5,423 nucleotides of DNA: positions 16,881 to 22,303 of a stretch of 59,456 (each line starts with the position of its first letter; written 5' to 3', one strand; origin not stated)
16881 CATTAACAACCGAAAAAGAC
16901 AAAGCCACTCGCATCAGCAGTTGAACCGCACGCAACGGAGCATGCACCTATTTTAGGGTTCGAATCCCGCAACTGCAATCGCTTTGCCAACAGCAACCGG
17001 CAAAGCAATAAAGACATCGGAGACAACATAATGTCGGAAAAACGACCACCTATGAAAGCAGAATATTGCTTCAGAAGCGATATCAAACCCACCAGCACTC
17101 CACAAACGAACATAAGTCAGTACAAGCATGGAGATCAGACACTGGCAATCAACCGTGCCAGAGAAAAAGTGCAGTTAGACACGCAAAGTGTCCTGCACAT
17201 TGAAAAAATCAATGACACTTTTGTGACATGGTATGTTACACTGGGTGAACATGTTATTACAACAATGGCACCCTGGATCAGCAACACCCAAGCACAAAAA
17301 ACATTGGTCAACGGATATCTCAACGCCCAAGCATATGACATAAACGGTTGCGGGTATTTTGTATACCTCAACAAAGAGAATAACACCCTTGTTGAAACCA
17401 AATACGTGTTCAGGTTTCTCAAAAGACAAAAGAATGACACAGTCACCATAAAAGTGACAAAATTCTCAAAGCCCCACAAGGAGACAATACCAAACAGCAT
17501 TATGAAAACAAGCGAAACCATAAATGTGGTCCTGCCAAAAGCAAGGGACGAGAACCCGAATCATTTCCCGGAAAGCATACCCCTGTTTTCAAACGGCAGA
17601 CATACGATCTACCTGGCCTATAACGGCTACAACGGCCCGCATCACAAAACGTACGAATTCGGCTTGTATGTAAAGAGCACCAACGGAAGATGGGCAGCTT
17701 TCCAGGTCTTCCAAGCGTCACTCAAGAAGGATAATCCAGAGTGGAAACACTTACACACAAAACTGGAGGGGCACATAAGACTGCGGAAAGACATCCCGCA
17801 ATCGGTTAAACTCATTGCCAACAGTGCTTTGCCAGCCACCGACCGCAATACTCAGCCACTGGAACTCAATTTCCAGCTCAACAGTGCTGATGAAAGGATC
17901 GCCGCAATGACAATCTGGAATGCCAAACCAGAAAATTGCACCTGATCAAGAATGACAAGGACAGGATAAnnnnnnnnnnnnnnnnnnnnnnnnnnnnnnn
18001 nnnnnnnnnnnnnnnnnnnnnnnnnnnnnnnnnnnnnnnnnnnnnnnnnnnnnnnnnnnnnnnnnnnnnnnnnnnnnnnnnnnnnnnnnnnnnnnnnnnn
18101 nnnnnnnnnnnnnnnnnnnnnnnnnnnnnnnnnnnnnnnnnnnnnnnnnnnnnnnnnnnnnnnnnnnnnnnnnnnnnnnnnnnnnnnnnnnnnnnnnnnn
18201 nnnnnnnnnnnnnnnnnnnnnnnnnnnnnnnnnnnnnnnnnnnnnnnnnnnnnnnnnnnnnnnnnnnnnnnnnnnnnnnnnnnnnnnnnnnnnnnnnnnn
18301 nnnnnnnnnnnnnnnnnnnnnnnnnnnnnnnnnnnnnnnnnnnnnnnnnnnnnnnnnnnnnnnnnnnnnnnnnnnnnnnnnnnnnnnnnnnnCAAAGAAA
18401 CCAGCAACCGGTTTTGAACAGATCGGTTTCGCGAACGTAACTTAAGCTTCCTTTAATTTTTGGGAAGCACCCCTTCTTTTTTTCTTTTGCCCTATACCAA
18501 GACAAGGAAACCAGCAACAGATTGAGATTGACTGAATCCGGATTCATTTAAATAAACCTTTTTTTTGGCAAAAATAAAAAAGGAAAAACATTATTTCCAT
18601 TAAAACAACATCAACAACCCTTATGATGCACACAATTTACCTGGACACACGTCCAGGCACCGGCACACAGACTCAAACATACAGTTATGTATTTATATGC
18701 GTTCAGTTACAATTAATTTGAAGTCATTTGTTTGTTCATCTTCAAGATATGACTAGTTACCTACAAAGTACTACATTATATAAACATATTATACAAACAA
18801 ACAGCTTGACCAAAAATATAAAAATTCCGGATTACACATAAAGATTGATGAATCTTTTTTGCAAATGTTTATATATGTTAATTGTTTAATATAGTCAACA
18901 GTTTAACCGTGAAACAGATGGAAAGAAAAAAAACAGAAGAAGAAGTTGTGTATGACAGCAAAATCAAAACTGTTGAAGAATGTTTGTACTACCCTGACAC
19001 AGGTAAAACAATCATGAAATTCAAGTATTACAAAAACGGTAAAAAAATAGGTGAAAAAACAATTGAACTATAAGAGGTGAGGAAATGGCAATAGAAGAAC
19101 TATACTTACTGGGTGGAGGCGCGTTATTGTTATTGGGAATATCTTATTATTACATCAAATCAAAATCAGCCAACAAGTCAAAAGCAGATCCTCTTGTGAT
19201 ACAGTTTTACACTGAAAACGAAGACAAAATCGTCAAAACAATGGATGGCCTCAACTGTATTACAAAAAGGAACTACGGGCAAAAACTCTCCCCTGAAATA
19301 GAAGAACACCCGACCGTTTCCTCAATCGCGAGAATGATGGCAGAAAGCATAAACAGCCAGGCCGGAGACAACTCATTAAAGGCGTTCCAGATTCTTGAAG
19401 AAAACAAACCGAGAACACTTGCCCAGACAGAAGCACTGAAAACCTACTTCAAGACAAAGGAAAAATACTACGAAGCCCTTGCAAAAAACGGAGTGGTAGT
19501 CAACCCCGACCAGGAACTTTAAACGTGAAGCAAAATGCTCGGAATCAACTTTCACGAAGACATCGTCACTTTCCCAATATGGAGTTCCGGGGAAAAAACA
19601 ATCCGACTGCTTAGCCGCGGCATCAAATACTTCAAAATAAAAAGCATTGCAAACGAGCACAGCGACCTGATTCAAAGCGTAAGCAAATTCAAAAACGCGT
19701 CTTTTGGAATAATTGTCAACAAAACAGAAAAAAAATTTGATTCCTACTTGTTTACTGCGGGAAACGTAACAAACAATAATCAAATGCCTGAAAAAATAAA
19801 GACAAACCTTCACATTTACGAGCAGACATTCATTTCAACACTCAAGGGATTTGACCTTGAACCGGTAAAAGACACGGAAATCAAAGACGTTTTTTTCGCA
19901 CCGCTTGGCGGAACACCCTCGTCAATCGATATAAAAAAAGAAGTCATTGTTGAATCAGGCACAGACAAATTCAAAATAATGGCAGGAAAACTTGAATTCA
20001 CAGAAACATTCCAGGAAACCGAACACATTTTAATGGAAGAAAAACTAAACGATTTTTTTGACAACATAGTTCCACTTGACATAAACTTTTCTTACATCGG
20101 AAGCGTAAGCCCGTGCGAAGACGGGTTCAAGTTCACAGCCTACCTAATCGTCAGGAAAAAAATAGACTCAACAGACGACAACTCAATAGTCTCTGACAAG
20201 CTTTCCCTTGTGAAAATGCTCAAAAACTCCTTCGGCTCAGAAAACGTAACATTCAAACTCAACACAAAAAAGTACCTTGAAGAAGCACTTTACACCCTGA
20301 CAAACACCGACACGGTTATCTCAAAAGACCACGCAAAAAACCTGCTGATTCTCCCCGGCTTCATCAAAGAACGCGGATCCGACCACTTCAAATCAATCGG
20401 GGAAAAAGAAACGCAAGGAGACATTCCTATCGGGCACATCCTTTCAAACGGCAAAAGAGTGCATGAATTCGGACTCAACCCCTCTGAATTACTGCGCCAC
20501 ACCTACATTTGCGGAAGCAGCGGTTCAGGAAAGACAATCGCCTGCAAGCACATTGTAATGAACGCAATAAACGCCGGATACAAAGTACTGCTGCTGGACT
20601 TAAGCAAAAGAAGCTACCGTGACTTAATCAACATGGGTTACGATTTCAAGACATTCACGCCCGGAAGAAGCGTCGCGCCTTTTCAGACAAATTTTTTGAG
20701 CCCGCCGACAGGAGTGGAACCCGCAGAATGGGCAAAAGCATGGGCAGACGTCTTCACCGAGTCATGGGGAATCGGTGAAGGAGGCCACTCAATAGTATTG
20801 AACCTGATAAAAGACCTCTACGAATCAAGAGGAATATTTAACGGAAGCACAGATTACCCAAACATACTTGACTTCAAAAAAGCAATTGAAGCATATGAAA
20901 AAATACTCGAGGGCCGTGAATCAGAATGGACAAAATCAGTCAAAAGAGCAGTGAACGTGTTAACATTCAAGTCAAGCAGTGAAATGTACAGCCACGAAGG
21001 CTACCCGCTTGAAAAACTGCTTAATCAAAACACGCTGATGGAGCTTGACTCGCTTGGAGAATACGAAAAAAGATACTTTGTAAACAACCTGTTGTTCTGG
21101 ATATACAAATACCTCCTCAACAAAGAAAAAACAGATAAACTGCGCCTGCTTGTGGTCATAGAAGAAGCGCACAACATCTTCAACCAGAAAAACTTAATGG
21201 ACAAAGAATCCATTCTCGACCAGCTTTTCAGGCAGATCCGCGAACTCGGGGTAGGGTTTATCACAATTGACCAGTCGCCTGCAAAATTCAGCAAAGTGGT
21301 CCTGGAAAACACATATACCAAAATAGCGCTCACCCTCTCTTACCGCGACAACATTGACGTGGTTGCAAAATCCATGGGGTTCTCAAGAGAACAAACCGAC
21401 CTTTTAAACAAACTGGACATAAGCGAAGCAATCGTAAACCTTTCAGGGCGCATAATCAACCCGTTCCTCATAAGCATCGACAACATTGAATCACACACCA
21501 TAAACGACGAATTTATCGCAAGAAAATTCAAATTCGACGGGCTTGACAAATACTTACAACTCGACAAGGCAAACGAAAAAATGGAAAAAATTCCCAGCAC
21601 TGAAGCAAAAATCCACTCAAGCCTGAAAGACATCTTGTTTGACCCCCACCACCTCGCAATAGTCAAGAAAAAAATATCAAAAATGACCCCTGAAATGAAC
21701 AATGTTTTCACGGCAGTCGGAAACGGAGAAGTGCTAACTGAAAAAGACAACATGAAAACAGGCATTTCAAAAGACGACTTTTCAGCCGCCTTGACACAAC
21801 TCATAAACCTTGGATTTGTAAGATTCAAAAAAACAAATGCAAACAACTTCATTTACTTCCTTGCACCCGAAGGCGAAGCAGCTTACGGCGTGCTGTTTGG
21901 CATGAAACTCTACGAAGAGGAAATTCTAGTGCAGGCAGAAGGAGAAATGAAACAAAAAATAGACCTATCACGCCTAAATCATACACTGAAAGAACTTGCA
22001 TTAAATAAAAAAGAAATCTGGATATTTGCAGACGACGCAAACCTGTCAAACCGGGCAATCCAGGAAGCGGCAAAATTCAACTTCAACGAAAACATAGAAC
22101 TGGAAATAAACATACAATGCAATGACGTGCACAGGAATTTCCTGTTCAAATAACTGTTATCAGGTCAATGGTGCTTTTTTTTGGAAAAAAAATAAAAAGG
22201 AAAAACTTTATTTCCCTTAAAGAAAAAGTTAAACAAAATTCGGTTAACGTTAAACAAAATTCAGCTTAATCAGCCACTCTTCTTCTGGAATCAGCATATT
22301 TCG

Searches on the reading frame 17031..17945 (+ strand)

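Call 3: search_protein_families(library=pfam, proteins=[window:17031-17945:+], max_evalue=0.1)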
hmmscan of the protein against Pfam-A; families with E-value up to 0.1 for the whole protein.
window:17031-17945:+ (304 aa): 1 family
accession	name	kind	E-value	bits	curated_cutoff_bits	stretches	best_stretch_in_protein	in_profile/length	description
PF01079.26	Hint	-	0.053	13.5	29.7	1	3-130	3-133/213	Hint module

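Call 4: search_protein_families(library=ncbifam, proteins=[window:17031-17945:+], max_evalue=0.1)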
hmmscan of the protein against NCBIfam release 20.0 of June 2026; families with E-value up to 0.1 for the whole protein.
window:17031-17945:+ (304 aa): 1 family
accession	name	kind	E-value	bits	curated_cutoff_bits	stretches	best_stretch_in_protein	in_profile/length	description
NF004953.0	PRK06299.1-3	equivalog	0.095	11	720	0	69-159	451-539/580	30S ribosomal protein S1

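Call 7: search_protein_families(library=padloc, proteins=[window:17031-17945:+], max_evalue=0.01)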
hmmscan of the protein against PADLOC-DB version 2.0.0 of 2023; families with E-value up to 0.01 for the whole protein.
window:17031-17945:+ (304 aa): 0 families

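Call 18: search_protein_families(library=phrogs, proteins=[window:17031-17945:+], max_evalue=0.01)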
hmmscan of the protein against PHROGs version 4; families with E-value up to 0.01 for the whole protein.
window:17031-17945:+ (304 aa): 0 families

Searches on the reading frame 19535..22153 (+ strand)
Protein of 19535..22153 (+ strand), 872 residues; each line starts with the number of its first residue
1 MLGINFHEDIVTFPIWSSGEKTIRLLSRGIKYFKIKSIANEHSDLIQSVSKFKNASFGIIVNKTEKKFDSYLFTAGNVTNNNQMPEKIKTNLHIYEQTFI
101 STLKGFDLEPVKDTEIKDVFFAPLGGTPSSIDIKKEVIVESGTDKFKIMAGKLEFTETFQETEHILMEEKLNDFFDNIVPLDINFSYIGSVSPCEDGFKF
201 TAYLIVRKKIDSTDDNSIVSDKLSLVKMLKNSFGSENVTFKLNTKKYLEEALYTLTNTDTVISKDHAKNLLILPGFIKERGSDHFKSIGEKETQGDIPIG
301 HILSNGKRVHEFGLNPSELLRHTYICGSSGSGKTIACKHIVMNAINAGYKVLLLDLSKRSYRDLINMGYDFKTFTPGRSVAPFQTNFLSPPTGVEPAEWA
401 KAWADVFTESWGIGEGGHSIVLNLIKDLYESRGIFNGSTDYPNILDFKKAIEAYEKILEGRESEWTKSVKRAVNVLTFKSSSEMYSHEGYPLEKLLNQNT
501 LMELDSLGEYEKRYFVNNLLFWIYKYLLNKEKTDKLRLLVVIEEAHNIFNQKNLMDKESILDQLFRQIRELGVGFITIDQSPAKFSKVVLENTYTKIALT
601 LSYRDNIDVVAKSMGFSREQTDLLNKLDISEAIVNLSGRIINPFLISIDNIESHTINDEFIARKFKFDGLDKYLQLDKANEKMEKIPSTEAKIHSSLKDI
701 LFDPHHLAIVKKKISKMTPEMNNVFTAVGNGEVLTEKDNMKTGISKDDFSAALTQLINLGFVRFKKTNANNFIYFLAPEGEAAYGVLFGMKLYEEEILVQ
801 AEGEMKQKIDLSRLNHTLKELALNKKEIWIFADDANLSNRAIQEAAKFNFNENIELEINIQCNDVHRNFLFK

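Call 8: search_protein_families(library=pfam, proteins=[window:19535-22153:+], max_evalue=0.01)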
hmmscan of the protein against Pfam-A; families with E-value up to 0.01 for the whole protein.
window:19535-22153:+ (872 aa): 8 families
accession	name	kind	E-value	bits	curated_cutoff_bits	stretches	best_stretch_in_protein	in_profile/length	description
PF05872.18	HerA_C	-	2.3e-07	30.3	22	1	520-598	241-318/502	Helicase HerA-like C-terminal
PF01935.23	DUF87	-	8.4e-06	26.5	23.2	1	297-357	1-61/220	Helicase HerA, central domain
PF19044.6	P-loop_TraG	-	5.1e-05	22.5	25.8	1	321-367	30-75/413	TraG P-loop domain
PF13401.12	AAA_22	-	0.00023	21.9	27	0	322-360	7-45/130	AAA domain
PF06745.19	ATPase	-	0.00023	21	26.6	0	321-357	20-57/231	KaiC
PF25199.1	nSTAND_NTPase5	-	0.00097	19.4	34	0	317-359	38-81/145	Novel STAND NTPase 5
PF20720.3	nSTAND3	-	0.0023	18.1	27.2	0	324-354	21-51/155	Novel STAND NTPase 3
PF00270.35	DEAD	-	0.0055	16.9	26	0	321-354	15-51/167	DEAD/DEAH box helicase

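Call 18: search_protein_families(library=phrogs, proteins=[window:19535-22153:+], max_evalue=0.01)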
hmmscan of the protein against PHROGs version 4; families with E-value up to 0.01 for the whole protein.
window:19535-22153:+ (872 aa): 1 family
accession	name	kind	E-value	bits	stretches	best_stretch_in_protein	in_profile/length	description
phrog_2666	-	head and packaging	1.3e-10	41.6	1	537-654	422-528/555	terminase large subunit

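Call 89: search_solved_structures(query=window:19535-22153:+, max_evalue=0.1)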
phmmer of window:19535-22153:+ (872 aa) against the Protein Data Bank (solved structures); distinct sequences matched with E-value up to 0.1: 4.
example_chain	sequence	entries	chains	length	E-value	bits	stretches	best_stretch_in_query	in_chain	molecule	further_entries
4d2i_A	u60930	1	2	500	3.7e-08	35.4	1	516-656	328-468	HERA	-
8wet_A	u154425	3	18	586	0.00077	21.1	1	500-614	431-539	TdpA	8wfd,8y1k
9x1l_A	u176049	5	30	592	0.00098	20.7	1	538-652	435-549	DNA helicase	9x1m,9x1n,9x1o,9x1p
11kk_A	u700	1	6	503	0.0032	19.1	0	519-592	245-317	HerA like helicase YjgR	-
